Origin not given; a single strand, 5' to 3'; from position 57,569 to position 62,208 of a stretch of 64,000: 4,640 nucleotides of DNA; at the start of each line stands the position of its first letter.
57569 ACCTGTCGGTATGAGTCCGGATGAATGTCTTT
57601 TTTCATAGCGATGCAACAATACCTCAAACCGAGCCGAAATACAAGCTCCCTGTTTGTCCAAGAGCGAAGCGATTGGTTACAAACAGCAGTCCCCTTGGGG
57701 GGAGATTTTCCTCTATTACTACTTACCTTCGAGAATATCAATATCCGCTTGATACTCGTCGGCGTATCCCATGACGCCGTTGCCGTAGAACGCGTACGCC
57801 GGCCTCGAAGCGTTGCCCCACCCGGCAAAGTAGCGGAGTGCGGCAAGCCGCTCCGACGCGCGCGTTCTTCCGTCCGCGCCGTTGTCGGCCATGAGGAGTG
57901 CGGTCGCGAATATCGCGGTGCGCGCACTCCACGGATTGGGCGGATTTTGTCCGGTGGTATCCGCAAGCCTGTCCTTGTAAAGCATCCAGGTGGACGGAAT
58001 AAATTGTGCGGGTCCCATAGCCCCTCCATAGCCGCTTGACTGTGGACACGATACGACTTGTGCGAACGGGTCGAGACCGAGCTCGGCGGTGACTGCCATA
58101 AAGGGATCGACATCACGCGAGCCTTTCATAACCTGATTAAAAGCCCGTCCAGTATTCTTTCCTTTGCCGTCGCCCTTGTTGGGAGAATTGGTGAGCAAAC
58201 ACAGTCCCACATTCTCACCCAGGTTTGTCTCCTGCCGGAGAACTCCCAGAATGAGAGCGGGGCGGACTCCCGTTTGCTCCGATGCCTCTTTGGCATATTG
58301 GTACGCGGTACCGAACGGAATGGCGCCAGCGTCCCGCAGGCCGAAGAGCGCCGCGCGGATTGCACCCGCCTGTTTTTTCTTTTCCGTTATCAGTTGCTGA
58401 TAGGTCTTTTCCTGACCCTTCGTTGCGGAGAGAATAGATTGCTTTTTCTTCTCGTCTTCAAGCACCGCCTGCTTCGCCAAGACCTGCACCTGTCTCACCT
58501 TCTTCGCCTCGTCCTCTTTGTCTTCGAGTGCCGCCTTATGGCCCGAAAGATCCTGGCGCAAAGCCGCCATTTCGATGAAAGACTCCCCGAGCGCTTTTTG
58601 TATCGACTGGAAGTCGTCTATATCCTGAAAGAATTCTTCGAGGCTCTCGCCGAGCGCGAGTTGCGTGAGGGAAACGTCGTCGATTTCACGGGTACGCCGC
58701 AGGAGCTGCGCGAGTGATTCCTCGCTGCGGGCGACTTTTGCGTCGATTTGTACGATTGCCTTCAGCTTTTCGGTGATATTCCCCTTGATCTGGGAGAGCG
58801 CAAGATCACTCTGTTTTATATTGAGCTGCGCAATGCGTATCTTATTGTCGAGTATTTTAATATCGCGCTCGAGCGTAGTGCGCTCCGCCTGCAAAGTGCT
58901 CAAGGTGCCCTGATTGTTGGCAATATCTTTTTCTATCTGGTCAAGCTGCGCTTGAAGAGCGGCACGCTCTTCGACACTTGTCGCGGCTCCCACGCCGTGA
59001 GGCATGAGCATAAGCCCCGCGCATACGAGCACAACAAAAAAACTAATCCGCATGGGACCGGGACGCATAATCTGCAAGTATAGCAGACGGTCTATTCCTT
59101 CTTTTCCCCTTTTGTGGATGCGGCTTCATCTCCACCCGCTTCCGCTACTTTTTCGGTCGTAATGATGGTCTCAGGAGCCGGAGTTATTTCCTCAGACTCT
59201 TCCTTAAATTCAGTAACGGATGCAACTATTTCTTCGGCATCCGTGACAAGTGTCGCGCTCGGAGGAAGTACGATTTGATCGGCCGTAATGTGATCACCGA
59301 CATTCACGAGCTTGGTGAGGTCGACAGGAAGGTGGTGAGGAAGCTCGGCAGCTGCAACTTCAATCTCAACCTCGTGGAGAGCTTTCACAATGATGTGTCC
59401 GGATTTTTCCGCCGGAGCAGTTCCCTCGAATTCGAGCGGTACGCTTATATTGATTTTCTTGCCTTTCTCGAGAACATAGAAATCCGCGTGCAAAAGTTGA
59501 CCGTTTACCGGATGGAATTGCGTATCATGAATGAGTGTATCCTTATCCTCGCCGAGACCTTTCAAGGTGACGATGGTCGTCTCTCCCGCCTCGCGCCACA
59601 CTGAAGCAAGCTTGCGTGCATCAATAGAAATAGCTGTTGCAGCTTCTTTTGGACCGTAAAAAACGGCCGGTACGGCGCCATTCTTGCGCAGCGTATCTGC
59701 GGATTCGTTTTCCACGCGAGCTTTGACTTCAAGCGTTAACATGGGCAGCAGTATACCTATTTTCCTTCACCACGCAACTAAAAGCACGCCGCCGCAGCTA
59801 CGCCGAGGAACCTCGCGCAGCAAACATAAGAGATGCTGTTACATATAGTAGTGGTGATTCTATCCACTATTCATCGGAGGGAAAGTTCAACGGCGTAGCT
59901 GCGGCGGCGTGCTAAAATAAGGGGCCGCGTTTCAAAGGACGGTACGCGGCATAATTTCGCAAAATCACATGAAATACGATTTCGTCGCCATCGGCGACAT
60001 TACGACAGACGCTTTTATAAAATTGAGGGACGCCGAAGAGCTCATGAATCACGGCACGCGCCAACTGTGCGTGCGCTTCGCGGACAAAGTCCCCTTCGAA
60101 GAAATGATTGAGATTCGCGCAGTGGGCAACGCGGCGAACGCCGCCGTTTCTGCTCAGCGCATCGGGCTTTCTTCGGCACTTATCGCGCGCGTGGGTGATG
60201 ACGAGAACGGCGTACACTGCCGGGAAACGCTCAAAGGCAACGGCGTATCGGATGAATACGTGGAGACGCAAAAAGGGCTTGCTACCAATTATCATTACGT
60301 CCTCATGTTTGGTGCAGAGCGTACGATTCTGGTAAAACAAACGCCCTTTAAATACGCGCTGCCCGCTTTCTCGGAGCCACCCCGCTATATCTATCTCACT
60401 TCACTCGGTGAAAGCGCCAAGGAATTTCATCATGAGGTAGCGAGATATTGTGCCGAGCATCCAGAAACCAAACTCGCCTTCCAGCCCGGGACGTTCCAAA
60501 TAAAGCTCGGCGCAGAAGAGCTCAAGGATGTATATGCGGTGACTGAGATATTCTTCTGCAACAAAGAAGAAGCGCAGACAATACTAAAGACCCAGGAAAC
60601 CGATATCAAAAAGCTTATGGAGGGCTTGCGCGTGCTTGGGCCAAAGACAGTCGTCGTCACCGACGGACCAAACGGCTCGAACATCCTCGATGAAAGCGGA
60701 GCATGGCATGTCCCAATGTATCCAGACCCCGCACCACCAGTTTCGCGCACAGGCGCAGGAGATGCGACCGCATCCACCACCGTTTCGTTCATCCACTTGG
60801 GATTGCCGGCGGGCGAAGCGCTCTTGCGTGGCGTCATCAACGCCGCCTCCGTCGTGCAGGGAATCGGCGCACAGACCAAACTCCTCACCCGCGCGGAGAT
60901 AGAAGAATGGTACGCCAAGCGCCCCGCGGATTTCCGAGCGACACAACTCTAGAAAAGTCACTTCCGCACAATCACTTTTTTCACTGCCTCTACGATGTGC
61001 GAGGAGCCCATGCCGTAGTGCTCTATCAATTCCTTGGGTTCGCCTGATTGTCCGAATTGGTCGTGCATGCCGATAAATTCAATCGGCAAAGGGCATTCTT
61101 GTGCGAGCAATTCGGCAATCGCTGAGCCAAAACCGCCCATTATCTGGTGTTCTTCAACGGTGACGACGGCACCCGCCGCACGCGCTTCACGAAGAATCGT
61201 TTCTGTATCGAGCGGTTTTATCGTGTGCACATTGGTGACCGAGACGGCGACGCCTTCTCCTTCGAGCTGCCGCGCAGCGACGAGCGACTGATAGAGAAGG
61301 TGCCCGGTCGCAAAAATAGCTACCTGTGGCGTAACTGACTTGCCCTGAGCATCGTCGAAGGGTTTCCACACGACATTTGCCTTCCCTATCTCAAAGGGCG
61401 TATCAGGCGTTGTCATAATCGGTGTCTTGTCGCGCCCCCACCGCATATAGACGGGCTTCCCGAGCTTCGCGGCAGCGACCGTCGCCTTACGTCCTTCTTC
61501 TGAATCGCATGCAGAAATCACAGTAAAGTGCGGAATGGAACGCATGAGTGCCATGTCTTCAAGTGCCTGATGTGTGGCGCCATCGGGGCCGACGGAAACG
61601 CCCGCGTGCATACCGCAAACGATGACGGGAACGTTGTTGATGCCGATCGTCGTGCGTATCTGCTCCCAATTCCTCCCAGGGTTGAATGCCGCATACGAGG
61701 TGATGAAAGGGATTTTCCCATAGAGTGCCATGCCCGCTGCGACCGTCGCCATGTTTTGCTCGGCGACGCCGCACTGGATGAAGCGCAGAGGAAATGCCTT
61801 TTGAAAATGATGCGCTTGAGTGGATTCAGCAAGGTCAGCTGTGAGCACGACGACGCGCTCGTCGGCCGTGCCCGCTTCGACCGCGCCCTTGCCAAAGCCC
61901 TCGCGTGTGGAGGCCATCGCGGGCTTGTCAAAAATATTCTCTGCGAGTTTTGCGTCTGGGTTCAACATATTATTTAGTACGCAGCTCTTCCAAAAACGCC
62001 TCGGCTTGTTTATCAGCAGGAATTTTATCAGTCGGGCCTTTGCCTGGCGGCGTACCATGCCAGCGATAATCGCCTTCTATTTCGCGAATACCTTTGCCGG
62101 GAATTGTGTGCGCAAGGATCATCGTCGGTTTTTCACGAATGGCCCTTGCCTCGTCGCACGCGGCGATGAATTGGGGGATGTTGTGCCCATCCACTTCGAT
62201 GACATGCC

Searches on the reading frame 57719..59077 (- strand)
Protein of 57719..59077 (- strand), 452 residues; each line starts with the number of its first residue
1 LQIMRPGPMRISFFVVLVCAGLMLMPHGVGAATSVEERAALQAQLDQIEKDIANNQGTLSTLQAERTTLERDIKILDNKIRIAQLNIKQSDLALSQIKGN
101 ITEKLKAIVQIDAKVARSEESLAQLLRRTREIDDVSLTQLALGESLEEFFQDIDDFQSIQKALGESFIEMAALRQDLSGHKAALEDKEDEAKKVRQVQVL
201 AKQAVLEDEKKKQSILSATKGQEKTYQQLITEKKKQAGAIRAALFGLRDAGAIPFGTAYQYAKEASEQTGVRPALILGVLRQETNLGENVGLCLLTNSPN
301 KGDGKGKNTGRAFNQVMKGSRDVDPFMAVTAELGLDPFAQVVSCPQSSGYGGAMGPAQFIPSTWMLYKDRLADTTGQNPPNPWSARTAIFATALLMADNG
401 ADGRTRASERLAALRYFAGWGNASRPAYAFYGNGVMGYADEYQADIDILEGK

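Call 65: search_protein_families(library=pfam, proteins=[window:57719-59077:-], max_evalue=0.0001)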
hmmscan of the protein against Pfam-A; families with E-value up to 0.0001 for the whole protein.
window:57719-59077:- (452 aa): 1 family
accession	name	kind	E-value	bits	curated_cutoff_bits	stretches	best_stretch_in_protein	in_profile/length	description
PF13406.11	SLT_2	-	3.9e-06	26.7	24.3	0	348-400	150-200/292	Transglycosylase SLT domain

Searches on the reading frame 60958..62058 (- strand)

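Call 65: search_protein_families(library=pfam, proteins=[window:60958-62058:-], max_evalue=0.0001)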
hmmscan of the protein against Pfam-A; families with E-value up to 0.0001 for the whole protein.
window:60958-62058:- (366 aa): 3 families
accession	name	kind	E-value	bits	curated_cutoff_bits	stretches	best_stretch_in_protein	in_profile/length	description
PF02779.29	Transket_pyr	-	1.9e-38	132.3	27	1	49-212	3-172/174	Transketolase, pyrimidine binding domain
PF02780.25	Transketolase_C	-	4.2e-25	88.5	25.9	1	243-355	9-124/124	Transketolase, C-terminal domain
PF22613.1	Transketolase_C_1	-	1.4e-05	25.7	27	1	242-350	10-112/113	Transketolase-like TK C-terminal domain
